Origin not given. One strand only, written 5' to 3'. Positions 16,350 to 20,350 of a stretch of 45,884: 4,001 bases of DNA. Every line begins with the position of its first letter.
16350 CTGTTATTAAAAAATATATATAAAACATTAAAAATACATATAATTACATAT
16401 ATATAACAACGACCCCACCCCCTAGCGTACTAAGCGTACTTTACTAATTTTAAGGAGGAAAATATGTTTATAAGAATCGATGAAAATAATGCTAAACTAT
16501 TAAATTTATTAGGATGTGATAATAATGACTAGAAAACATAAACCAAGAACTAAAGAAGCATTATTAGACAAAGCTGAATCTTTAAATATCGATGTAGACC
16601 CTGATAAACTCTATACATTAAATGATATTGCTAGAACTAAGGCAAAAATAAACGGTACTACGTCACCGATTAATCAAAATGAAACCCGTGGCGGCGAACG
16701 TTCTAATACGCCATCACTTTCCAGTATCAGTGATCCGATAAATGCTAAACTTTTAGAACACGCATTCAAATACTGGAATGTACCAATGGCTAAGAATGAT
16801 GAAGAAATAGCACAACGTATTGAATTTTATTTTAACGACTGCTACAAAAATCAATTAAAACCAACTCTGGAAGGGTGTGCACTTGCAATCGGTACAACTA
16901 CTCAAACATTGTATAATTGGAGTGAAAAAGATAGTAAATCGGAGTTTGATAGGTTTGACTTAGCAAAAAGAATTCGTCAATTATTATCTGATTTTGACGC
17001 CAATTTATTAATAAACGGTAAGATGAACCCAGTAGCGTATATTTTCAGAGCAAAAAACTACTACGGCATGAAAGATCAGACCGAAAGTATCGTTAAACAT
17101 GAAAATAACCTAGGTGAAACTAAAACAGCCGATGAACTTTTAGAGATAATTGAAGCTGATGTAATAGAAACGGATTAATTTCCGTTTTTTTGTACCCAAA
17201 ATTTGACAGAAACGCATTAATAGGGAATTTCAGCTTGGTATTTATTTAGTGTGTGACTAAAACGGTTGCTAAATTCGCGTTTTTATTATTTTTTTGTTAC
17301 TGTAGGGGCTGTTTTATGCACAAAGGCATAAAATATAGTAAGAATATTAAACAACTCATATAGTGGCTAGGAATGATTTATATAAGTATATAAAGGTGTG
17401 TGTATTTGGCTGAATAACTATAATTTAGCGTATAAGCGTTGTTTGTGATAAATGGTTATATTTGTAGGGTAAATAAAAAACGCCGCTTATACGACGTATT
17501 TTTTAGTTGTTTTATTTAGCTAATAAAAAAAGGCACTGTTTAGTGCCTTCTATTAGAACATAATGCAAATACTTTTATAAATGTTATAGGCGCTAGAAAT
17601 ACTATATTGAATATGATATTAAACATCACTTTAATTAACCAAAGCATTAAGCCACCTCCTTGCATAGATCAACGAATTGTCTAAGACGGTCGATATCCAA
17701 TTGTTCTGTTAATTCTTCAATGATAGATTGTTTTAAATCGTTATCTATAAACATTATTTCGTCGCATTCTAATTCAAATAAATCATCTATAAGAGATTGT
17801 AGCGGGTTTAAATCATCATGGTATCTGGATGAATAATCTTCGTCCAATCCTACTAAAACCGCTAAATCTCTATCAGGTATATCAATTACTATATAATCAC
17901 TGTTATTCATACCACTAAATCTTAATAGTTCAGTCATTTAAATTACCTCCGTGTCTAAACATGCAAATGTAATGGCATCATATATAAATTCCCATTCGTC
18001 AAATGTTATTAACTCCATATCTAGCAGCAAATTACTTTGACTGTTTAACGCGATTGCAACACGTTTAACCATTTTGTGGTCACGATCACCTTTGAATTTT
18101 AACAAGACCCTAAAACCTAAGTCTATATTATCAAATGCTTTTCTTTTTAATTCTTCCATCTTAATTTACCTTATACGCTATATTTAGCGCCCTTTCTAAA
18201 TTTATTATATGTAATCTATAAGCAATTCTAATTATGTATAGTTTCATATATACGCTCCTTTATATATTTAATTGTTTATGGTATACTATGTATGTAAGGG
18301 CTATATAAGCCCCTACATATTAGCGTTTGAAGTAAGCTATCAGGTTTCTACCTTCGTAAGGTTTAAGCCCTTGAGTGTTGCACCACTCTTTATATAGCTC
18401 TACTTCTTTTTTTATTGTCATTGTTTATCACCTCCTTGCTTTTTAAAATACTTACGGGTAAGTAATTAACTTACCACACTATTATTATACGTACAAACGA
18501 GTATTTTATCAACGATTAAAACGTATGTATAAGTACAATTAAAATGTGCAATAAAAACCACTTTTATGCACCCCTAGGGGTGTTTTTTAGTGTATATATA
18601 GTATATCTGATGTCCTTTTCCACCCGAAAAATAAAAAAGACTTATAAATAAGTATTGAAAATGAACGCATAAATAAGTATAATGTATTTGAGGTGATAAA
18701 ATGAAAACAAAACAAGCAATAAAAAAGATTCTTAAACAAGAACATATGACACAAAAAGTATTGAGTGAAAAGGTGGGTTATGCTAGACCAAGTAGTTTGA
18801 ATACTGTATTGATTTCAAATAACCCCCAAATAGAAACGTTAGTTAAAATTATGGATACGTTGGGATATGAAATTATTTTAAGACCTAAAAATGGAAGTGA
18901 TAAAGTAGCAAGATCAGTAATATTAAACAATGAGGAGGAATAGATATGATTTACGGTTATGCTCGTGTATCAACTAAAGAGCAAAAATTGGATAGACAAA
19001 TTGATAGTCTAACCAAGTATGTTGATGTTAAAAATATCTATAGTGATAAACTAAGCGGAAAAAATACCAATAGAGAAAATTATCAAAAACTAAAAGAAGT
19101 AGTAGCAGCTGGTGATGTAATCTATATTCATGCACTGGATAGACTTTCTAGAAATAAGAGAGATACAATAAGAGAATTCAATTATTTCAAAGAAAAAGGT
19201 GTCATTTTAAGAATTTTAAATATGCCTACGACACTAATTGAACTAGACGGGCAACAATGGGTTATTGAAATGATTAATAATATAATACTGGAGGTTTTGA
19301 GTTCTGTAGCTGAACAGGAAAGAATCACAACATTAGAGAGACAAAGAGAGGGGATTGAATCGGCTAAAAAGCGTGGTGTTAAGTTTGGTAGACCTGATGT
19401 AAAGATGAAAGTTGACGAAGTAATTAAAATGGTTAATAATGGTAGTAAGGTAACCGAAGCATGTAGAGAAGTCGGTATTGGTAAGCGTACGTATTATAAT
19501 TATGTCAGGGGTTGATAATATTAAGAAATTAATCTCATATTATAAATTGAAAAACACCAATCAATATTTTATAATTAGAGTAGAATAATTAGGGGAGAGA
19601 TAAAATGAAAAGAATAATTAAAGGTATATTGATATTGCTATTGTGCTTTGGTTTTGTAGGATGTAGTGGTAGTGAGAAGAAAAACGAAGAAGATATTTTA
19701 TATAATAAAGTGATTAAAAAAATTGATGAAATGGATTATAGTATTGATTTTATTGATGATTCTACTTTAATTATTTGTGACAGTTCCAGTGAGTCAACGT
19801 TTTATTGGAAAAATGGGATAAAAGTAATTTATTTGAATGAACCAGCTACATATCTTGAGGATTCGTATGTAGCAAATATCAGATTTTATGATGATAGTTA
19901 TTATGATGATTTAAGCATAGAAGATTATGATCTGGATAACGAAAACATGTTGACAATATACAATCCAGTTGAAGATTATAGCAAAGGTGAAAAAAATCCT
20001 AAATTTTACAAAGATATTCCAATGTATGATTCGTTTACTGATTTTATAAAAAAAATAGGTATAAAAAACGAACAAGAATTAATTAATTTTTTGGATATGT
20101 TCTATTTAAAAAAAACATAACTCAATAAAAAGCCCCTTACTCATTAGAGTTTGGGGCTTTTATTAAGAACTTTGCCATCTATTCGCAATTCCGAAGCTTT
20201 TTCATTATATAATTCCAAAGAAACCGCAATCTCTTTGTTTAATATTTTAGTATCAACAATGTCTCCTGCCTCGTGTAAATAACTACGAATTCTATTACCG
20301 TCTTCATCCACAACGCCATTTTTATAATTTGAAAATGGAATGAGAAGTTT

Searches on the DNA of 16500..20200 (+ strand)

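Call 4: search_dna_similar(query=window:16500-20200:+, collection=phages, mode=near)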
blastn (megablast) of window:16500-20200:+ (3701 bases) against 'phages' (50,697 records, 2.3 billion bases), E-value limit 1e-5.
No match.

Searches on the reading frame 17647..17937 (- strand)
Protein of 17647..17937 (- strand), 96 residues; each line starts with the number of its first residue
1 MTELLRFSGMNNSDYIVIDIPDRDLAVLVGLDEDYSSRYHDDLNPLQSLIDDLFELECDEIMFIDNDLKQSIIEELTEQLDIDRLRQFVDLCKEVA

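Call 5: search_protein_families(library=pfam, proteins=[window:17647-17937:-], max_evalue=0.01)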
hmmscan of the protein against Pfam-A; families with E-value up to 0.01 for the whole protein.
window:17647-17937:- (96 aa): 1 family
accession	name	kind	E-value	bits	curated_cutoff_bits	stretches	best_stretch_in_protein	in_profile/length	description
PF24915.1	Spectrin_SESTD1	-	0.0079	17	27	1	36-81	3-48/110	SESTD1-like, spectrin repeat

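Call 6: search_protein_families(library=phrogs, proteins=[window:17647-17937:-], max_evalue=0.01)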
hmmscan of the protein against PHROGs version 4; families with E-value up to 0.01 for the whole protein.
window:17647-17937:- (96 aa): 0 families

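Call 30: search_protein_families(library=ncbifam, proteins=[window:17647-17937:-], max_evalue=0.01)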
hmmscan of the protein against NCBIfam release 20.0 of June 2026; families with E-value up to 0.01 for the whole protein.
window:17647-17937:- (96 aa): 0 families

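Call 71: find_homologous_proteins(query=window:17647-17937:-, max_evalue=0.001)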
Query window:17647-17937:- (96 aa): 11 proteins with E <= 0.001 among 11 candidates.
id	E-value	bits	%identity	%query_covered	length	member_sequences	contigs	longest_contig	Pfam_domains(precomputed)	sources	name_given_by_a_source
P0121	1.1e-51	191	97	100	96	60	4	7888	-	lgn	-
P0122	7.0e-48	179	90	100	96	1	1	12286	-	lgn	-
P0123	3.9e-46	173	86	99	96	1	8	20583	-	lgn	-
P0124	4.6e-43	163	82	100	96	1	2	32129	-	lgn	-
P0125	1.0e-41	159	89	100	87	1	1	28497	-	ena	-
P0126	1.9e-41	158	81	100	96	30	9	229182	-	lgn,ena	-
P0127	4.3e-41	157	81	100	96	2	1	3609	-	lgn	-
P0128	5.3e-41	157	81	100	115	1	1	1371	-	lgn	-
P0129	2.5e-36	142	82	91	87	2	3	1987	-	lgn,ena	-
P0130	1.6e-28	117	71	100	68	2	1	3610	-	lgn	-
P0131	2.2e-27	113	66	97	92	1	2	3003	-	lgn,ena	-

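Call 79: search_protein_families(library=padloc, proteins=[window:17647-17937:-], max_evalue=0.01)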
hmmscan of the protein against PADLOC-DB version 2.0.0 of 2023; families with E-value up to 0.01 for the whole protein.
window:17647-17937:- (96 aa): 0 families

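Call 81: predict_structure(alignment_id=A2)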
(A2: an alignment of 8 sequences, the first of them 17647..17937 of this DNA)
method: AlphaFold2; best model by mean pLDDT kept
length: 96 residues; sequences in the alignment: 8
mean_pLDDT: 66.9   pTM: 0.59
mean pLDDT of the five models: 66.9, 65.6, 65.2, 64.8, 63.7
residues with pLDDT >= 90: 0; 70-90: 51; 50-70: 28; < 50: 17
segments of 3 or more residues with pLDDT < 50: 1-12
pLDDT, mean of each block of 10 residues (from residue 1): 33 63 63 51 69 79 78 84 86 59
secondary structure, 60 per line:
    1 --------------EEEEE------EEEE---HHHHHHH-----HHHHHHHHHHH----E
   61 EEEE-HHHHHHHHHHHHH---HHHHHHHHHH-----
elements in order: E15-19 E26-29 H33-39 H45-55 E60-64 H66-78 H82-91

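Call 83: fold_search(model_id=the predicted structure, library=pdb)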
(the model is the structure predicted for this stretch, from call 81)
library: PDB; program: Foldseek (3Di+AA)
matches with E <= 10: 21; with E <= 0.001: 0
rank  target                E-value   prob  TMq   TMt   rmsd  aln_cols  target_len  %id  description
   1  6ki2_A                2.6e+00  0.03  0.24  0.18  12.0       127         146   12  The STAS domain of cyanobacteria bicarbonate transporter BicA (released 2019-11-20)
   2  2lxx_MODEL_1_A        3.8e+00  0.01  0.14  0.11   5.7        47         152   17  Solution structure of cofilin like UNC-60B protein from Caenorhabditis elegans (released 2013-10-09)
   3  1en5_A                5.6e+00  0.01  0.17  0.09   3.8        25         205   16  CRYSTAL STRUCTURE ANALYSIS OF THE E. COLI MANGANESE SUPEROXIDE DISMUTASE Y34F MUTANT (released 2001-06-27)
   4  1vew_A                5.6e+00  0.01  0.17  0.09   3.8        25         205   16  MANGANESE SUPEROXIDE DISMUTASE FROM ESCHERICHIA COLI (released 1998-05-27)
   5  2cw2_B                6.0e+00  0.01  0.17  0.10  13.4        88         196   11  Crystal structure of Superoxide dismutase from P. Marinus (released 2006-07-04)
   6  1en6_A                6.0e+00  0.01  0.15  0.08   3.4        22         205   18  CRYSTAL STRUCTURE ANALYSIS OF THE E. COLI MANGANESE SUPEROXIDE DISMUTASE Q146L MUTANT (released 2001-06-27)
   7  1en4_A                6.0e+00  0.01  0.15  0.08   3.4        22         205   18  CRYSTAL STRUCTURE ANALYSIS OF THE E. COLI MANGANESE SUPEROXIDE DISMUTASE Q146H MUTANT (released 2001-06-27)
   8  2cdy_B                7.2e+00  0.01  0.17  0.09   3.9        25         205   16  Manganese Superoxide Dismutase (Mn-SOD) from Deinococcus radiodurans (released 2006-02-13)
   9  9erv_A                7.7e+00  0.02  0.27  0.11   8.6        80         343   15  Structure of Salmonella CapRel bound to Bas11 Gp54 (released 2024-11-06)
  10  1i08_A                7.7e+00  0.01  0.17  0.09   3.8        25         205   16  CRYSTAL STRUCTURE ANALYSIS OF THE H30A MUTANT OF MANGANESE SUPEROXIDE DISMUTASE FROM E. COLI (released 2001-02-28)
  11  2cdy_C                8.8e+00  0.01  0.16  0.09   3.9        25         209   16  Manganese Superoxide Dismutase (Mn-SOD) from Deinococcus radiodurans (released 2006-02-13)
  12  2jvf_MODEL_1_A        9.4e+00  0.02  0.30  0.30   5.8        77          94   13  Solution structure of M7, a computationally-designed artificial protein (released 2008-08-12)
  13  8ova_AW               9.4e+00  0.01  0.16  0.18   2.3        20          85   20  CRYO-EM STRUCTURE OF TRYPANOSOMA BRUCEI PROCYCLIC FORM 80S RIBOSOME : PARENTAL STRAIN (released 2023-11-29)
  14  9rvu_HS               9.4e+00  0.01  0.17  0.16   7.1        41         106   15  in situ S. pombe hibernating ribosome after 7 days of glucose depletion (released 2026-04-01)
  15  4yio_B                9.4e+00  0.01  0.17  0.10  12.8        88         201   14  X-ray structure of the iron/manganese cambialistic superoxide dismutase from Streptococcus thermophilus (released 2016-01-13)
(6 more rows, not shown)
